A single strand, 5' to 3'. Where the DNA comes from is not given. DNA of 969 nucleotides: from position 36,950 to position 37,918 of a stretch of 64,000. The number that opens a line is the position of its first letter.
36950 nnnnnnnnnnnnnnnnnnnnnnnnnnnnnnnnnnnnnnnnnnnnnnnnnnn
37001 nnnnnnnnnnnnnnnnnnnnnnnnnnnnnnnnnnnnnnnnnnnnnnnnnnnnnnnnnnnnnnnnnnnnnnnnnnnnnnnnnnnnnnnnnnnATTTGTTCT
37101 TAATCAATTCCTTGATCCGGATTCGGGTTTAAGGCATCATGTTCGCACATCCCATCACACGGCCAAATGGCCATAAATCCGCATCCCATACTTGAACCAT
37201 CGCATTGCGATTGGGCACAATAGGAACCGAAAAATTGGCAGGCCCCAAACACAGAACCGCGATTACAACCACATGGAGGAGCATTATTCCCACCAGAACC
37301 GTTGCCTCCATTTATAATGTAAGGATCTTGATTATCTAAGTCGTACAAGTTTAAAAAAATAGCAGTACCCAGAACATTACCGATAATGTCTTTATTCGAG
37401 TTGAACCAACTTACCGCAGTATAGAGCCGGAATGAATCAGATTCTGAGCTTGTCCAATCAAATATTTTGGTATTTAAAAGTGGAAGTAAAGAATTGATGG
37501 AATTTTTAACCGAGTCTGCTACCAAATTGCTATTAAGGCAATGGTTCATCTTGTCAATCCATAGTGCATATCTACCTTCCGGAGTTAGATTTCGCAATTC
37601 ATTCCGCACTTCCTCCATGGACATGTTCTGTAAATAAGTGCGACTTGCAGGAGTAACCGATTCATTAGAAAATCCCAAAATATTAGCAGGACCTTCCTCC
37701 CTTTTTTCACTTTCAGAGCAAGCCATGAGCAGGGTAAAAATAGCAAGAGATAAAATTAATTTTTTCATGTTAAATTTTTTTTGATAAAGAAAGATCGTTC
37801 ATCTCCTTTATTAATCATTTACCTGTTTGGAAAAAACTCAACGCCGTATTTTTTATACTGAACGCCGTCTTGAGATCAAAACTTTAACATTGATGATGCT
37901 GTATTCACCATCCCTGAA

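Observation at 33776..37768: Operon of an 8-Cys lipoprotein, a dedicated membrane thioredoxin, a LytS/LytTR two-component system and a lipocalin-like lipoprotein: candidate undescribed peptide-signalling or thiol-maturation module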

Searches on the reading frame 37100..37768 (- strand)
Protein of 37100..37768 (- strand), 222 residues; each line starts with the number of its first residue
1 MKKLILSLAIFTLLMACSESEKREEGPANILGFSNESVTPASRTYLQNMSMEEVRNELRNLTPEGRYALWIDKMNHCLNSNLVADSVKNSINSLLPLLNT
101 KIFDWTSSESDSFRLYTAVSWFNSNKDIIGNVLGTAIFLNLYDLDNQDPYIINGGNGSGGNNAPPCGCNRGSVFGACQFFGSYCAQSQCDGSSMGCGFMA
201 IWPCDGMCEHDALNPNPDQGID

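Call 3: search_protein_families(library=pfam, proteins=[window:37100-37768:-], max_evalue=0.01)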
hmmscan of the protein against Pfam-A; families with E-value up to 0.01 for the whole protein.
window:37100-37768:- (222 aa): 0 families

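Call 4: search_protein_families(library=ncbifam, proteins=[window:37100-37768:-], max_evalue=0.01)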
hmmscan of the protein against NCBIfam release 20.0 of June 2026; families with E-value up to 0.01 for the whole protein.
window:37100-37768:- (222 aa): 1 family
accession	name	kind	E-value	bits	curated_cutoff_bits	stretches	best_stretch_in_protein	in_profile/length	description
NF033852.1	fulvocin_rel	subfamily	6e-19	69.4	35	1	56-209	3-150/150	bacteriocin fulvocin C-related protein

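Call 5: find_homologous_proteins(query=window:37100-37768:-, max_evalue=0.001)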
Query window:37100-37768:- (222 aa): 1 proteins with E <= 0.001 among 171 candidates.
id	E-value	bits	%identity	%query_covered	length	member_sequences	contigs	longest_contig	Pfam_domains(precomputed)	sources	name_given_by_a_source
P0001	3.0e-149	513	100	100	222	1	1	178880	-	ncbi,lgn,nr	ncbi:MAG: bacteriocin fulvocin C-related protein [Bacteroidetes bacterium]|nr:bacteriocin fulvocin C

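Call 13: find_encoding_contigs(protein=P0001, flank=10000, max_places=4)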
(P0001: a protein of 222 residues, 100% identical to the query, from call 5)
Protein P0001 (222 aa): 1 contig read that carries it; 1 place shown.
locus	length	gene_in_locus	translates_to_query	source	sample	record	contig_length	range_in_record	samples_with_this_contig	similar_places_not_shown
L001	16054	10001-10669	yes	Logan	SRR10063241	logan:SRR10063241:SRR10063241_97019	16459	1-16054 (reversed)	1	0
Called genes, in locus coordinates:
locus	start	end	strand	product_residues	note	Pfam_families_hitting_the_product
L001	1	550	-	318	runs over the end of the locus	?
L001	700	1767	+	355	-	-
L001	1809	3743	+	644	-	PF02824:TGS, PF07973:tRNA_SAD, PF00587:tRNA-synt_2b, PF03129:HGTP_anticodon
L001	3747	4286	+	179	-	PF05198:IF3_N, PF00707:IF3_C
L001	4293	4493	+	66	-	PF01632:Ribosomal_L35p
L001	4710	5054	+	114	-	PF00453:Ribosomal_L20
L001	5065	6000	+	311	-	PF01112:Asparaginase_2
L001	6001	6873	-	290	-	PF03575:Peptidase_S51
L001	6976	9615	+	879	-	PF18921:Cyanophycin_syn, PF02222:ATP-grasp (weak), PF02786:CPSase_L_D2 (faint), PF07478:Dala_Dala_lig_C (weak), PF08443:RimK, PF08245:Mur_ligase_M, PF02875:Mur_ligase_C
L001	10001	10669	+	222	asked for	-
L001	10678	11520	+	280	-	PF13098:Thioredoxin_2 (weak)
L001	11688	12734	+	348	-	PF06580:His_kinase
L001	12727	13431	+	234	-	PF00072:Response_reg, PF04397:LytTR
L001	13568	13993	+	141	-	-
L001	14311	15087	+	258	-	-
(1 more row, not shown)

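Call 21: search_protein_representatives(protein=window:37100-37768:-)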
Query: 222 residues. Proteins with E-value up to 0.001 (for the whole library): 126; up to 1e-10: 17; up to 1e-30: 3. The best 126 are listed.
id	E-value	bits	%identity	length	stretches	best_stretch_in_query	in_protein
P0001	9.5e-150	513.3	100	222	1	1-222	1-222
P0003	3.8e-45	171.1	46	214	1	5-212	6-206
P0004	4.0e-31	125.3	35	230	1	1-217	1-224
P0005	1.3e-29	120.3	36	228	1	1-211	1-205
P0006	4.3e-26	108.8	36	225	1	8-210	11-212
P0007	5.2e-21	92.2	32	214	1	2-218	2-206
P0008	4.2e-19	85.9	32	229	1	57-210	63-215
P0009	9.7e-19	84.7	29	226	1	2-216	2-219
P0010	1.3e-18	84.3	32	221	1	5-210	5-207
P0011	2.3e-16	76.9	29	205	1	38-209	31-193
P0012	3.8e-15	73.0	30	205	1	36-215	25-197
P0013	2.3e-13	67.2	30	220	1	3-209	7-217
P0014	7.2e-13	65.5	31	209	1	9-209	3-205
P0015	2.3e-12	63.9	29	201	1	47-215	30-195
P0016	2.8e-12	63.6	30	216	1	47-209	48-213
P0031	7.9e-08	49.0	29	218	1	58-208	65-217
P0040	4.2e-07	46.7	29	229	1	36-214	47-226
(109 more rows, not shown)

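Call 26: find_homologous_proteins(query=A1, max_evalue=0.001)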
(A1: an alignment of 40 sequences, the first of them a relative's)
Query A1 (40 sequences) (222 aa, profile of the alignment): 3 proteins with E <= 0.001 among 2066 candidates.
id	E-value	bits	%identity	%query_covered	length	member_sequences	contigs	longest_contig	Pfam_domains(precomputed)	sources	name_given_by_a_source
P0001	2.1e-57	212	100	100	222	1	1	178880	-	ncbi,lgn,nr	ncbi:MAG: bacteriocin fulvocin C-related protein [Bacteroidetes bacterium]|nr:bacteriocin fulvocin C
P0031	3.4e-47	179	22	92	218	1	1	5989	-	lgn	-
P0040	2.6e-39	153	27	96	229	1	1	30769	-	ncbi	-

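Call 27: find_encoding_contigs(protein=P0003, flank=8000, max_places=4)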
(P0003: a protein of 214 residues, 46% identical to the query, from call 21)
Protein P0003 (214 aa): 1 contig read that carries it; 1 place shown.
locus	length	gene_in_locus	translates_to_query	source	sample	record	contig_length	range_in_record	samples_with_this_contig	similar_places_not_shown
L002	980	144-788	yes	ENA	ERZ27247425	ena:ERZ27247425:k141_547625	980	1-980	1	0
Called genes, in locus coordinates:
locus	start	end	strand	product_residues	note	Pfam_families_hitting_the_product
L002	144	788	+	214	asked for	-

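Call 28: find_encoding_contigs(protein=P0040, flank=8000, max_places=4)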
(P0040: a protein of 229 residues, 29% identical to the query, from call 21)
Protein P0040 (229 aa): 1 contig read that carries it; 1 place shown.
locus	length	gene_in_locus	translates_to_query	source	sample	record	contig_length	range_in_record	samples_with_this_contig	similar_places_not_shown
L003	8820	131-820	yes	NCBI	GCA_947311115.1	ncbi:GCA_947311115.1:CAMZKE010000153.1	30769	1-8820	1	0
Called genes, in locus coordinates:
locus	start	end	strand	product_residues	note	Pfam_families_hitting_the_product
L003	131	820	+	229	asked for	-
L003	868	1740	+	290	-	PF00578:AhpC-TSA, PF08534:Redoxin, PF00085:Thioredoxin (weak), PF13905:Thioredoxin_8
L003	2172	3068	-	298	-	PF00849:PseudoU_synth_2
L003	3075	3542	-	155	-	PF00929:RNase_T, PF16473:Rv2179c-like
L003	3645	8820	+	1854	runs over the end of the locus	PF11974:bMG3, PF01835:MG2, PF17972:bMG5, PF17962:bMG6, PF07703:A2M_BRD, PF00207:A2M, PF07678:TED_complement (weak), PF17973:bMG10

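Call 29: find_encoding_contigs(protein=P0031, flank=8000, max_places=4)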
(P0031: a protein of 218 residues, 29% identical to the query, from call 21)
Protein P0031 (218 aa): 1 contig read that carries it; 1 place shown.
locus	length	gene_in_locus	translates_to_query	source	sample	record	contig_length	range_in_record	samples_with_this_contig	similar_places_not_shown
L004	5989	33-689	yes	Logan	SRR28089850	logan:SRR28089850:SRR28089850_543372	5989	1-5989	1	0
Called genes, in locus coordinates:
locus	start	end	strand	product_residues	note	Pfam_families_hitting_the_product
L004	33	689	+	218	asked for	-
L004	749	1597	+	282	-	PF00085:Thioredoxin (faint), PF13905:Thioredoxin_8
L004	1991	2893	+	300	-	PF07728:AAA_5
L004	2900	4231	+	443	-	PF05762:VWA_CoxE (faint)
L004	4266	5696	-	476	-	PF13173:AAA_14, PF13635:DUF4143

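Call 30: list_cluster_members(proteins=[P0004, P0005, P0006, P0007, P0008, P0009, P0010, P0011, P0012, P0013])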
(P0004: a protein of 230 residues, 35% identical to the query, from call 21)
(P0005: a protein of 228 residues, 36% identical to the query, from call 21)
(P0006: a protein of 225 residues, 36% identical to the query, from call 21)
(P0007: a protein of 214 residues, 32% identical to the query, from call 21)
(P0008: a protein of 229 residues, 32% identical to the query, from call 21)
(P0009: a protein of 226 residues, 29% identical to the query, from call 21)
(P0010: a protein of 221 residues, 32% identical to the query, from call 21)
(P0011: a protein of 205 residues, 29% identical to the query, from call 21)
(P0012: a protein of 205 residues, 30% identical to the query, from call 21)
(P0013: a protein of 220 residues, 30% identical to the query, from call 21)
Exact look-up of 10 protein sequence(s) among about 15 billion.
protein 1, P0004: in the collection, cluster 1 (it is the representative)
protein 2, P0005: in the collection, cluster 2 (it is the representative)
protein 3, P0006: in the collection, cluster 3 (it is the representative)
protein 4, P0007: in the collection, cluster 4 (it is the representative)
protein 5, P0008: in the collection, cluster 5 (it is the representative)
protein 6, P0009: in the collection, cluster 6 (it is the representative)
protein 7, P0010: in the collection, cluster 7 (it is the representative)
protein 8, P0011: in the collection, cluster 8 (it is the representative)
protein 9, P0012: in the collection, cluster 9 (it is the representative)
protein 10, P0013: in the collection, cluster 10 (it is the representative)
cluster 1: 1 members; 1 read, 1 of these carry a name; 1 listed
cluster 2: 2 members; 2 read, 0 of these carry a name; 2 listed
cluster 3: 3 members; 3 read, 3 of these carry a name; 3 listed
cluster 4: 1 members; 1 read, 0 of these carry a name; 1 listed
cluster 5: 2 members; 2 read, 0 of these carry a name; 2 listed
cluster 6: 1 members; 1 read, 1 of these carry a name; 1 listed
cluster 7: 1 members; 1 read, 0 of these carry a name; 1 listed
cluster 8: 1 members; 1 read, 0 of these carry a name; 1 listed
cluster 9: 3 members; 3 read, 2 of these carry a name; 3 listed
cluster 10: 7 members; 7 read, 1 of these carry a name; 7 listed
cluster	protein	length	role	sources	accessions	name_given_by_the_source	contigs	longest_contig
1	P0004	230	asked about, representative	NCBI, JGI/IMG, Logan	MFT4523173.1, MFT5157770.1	MAG: hypothetical protein ACI8ZN_002125 [Bacteroidia bacterium] | hypothetical protein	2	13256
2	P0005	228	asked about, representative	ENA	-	-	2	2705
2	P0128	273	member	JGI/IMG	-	-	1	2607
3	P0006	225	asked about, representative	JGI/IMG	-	hypothetical protein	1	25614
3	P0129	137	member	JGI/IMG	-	hypothetical protein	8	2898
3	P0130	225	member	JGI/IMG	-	hypothetical protein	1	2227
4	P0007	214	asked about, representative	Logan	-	-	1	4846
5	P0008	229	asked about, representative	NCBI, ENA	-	-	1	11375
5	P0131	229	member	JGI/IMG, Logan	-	-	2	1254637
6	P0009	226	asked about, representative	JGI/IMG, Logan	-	hypothetical protein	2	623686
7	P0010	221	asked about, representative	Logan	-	-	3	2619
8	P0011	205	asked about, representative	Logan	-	-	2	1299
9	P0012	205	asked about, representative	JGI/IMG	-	-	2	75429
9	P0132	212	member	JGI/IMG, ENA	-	hypothetical protein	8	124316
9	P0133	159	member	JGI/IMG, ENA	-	hypothetical protein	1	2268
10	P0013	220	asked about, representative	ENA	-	-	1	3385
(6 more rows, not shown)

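Call 31: find_encoding_contigs(protein=P0004, flank=8000, max_places=2)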
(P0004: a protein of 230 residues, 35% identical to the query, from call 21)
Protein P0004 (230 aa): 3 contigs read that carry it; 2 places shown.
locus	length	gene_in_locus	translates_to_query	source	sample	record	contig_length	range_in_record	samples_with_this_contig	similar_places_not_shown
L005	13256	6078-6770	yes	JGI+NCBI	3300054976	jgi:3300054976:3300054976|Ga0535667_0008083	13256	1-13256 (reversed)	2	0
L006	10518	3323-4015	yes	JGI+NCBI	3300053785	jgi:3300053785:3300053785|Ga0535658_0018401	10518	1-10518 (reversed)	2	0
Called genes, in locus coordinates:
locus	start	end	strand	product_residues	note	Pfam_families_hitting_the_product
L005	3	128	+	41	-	?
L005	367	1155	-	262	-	PF01497:Peripla_BP_2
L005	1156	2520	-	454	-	PF00291:PALP, PF00571:CBS (weak)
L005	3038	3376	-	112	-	PF20108:DUF6498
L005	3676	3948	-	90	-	PF20108:DUF6498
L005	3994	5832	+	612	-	PF02518:HATPase_c, PF13589:HATPase_c_3, PF00183:HSP90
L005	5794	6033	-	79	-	-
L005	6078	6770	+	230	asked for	-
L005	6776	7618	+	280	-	PF13098:Thioredoxin_2 (weak)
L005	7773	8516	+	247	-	-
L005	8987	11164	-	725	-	PF00930:DPPIV_N, PF26549:Tricorn_N (faint), PF02129:Peptidase_S15, PF20434:BD-FAE (faint), PF00561:Abhydrolase_1 (faint), PF01738:DLH, PF00326:Peptidase_S9, PF12146:Hydrolase_4 (faint)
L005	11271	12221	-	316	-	PF00890:FAD_binding_2 (faint), PF01134:GIDA (faint), PF07992:Pyr_redox_2, PF12831:FAD_oxidored (faint), PF13738:Pyr_redox_3, PF00070:Pyr_redox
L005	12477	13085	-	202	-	PF06271:RDD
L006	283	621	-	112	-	PF20108:DUF6498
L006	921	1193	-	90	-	PF20108:DUF6498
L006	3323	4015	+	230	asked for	-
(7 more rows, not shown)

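Call 32: find_encoding_contigs(protein=P0006, flank=8000, max_places=2)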
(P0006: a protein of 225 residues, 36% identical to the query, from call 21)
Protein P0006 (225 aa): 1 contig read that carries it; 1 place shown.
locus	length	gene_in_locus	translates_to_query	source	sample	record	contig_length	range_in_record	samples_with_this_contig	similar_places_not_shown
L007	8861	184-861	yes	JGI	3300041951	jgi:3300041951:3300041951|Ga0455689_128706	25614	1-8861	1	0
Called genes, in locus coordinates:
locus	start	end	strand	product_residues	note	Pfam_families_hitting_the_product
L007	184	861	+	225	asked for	-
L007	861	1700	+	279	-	PF13905:Thioredoxin_8 (weak)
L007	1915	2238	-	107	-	PF00892:EamA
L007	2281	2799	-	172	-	PF00892:EamA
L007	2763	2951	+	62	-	-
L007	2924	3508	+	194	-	PF01330:RuvA_N, PF00633:HHH (faint), PF14520:HHH_5, PF07499:RuvA_C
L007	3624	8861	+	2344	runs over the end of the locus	PF14349:SprA_N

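Call 33: find_encoding_contigs(protein=P0009, flank=8000, max_places=2)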
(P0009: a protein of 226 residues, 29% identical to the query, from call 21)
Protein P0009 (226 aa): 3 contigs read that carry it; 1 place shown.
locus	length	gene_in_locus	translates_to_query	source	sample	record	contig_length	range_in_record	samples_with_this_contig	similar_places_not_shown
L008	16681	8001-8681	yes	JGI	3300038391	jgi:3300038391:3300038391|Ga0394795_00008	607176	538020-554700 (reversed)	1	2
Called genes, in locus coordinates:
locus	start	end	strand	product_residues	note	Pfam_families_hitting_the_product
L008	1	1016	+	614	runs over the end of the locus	PF13522:GATase_6, PF13537:GATase_7, PF01380:SIS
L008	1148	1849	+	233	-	PF14771:DUF4476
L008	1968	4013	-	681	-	PF02897:Peptidase_S9_N, PF00326:Peptidase_S9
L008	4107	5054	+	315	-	PF00126:HTH_1, PF03466:LysR_substrate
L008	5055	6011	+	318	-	PF05721:PhyH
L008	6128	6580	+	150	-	-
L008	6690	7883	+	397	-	-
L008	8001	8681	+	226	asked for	-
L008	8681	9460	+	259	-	-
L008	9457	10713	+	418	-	PF00488:MutS_V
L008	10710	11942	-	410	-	PF00364:Biotin_lipoyl, PF02817:E3_binding, PF00198:2-oxoacid_dh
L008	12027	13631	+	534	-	PF02776:TPP_enzyme_N, PF02775:TPP_enzyme_C (faint)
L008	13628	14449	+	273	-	PF00378:ECH_1, PF16113:ECH_2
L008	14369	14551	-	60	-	-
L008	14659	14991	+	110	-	PF01022:HTH_5, PF12840:HTH_20 (weak)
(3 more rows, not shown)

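Call 44: predict_structure(alignment_id=A1)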
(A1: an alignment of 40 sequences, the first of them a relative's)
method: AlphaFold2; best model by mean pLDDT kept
length: 222 residues; sequences in the alignment: 40
mean_pLDDT: 79.2   pTM: 0.71
mean pLDDT of the five models: 79.2, 77.8, 72.5, 71.6, 70.1
residues with pLDDT >= 90: 98; 70-90: 63; 50-70: 38; < 50: 23
segments of 3 or more residues with pLDDT < 50: 32-34, 153-159, 212-222
pLDDT, mean of each block of 10 residues (from residue 1): 72 70 56 55 89 91 97 96 95 98 97 95 92 88 73 45 78 74 75 88 84 44 36
secondary structure, 60 per line:
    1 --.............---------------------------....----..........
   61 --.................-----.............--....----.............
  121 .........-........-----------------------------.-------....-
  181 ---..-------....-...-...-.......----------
elements in order: H3-15 H43-46 H51-60 H63-79 H85-97 H100-103 H108-129 H131-138 H176-179 E193-196 E202-204 E206-208 H209-212

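Call 63: search_protein_families(library=pfam, proteins=[L003:868-1737:+], max_evalue=0.1)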
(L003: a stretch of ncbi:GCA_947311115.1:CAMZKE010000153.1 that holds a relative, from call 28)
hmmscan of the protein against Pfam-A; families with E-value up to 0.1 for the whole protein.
L003:868-1737:+ (290 aa): 6 families
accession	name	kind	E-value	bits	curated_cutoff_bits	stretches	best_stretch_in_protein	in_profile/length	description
PF00085.26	Thioredoxin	-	3.7e-09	36.9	23.5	1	152-208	4-57/103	Thioredoxin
PF08534.16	Redoxin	-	1.4e-08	35.1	26.6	1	148-272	7-136/148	Redoxin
PF00578.27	AhpC-TSA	-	4.7e-08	33.5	26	1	147-264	5-121/124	AhpC/TSA family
PF13905.12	Thioredoxin_8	-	3.5e-07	30.9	27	1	167-262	2-92/94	Thioredoxin-like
PF13098.12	Thioredoxin_2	-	0.0003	21.5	27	1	165-264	4-90/104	Thioredoxin-like domain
PF02630.20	SCO1-SenC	-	0.017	15.5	22.8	1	167-233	22-89/134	SCO1/SenC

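Call 65: search_solved_structures(query=A1, max_evalue=1)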
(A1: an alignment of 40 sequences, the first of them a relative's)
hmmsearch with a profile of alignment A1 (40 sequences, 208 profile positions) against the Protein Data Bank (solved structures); distinct sequences matched with E-value up to 1: 8.
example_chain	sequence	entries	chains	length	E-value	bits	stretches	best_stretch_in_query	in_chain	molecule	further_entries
6fcg_A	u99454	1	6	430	0.14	15.3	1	2-37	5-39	Glycoside hydrolase, GH17 family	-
6h3i_B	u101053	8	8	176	0.18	15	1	1-54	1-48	Peptidyl-prolyl cis-trans isomerase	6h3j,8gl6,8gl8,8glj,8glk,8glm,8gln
28lk_A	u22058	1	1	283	0.29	14.2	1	3-56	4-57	complement-inhibiting protein ChiB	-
1dxx_A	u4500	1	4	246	0.3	14.2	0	105-142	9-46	DYSTROPHIN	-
9d58_A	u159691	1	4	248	0.3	14.2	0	105-142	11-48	Dystrophin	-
6all_A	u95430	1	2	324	0.56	13.3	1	1-40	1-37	Fe(3+)-citrate-binding protein yfmC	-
5z6b_A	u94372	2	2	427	0.67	13.1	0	1-32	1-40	Putative ABC transporter substrate-binding protein YesO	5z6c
2l7m_P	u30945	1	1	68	0.77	12.9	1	34-71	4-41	Pituitary homeobox 2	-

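Call 69: find_related_loci(query=A5, collection=metagenome_contigs, flank=8000)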
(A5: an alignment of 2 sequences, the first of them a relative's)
Query A5 (222 aa) in metagenome_contigs; peptide patterns used: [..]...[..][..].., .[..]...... (x = any residue, [..] = any of these).
138 stretches matched a pattern, but none encodes a relative of the query by tblastn (E <= 1e-3).

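Call 70: find_encoding_contigs(protein=P0131, flank=7000, max_places=2)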
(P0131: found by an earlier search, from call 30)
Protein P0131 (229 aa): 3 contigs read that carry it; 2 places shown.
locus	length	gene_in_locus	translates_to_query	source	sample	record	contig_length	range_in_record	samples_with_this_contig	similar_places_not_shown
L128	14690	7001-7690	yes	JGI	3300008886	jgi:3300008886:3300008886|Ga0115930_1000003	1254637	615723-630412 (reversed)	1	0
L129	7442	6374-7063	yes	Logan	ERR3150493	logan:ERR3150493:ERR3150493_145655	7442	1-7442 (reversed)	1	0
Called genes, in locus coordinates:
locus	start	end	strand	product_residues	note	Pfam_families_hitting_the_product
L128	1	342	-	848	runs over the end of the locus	PF08487:VIT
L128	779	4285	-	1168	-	PF05572:Peptidase_M43, PF00801:PKD, PF18911:PKD_4, PF18962:Por_Secre_tail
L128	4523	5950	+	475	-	PF01139:RtcB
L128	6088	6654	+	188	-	PF13451:zf_Tbcl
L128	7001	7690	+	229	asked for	-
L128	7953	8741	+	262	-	PF10127:RlaP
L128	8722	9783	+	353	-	PF10127:RlaP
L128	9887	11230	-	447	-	PF02518:HATPase_c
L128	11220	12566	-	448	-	PF00072:Response_reg, PF00158:Sigma54_activat, PF14532:Sigma54_activ_2, PF07724:AAA_2 (weak), PF00004:AAA, PF07728:AAA_5 (weak), PF25601:AAA_lid_14, PF02954:HTH_8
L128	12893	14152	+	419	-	PF25967:RND-MFP_C, PF25989:YknX_C (weak)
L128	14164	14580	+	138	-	-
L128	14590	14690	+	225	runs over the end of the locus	PF02463:SMC_N (faint), PF00005:ABC_tran, PF13304:AAA_21 (faint)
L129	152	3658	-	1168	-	PF05572:Peptidase_M43, PF00801:PKD, PF18911:PKD_4, PF18962:Por_Secre_tail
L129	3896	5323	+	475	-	PF01139:RtcB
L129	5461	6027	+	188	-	PF13451:zf_Tbcl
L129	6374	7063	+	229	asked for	-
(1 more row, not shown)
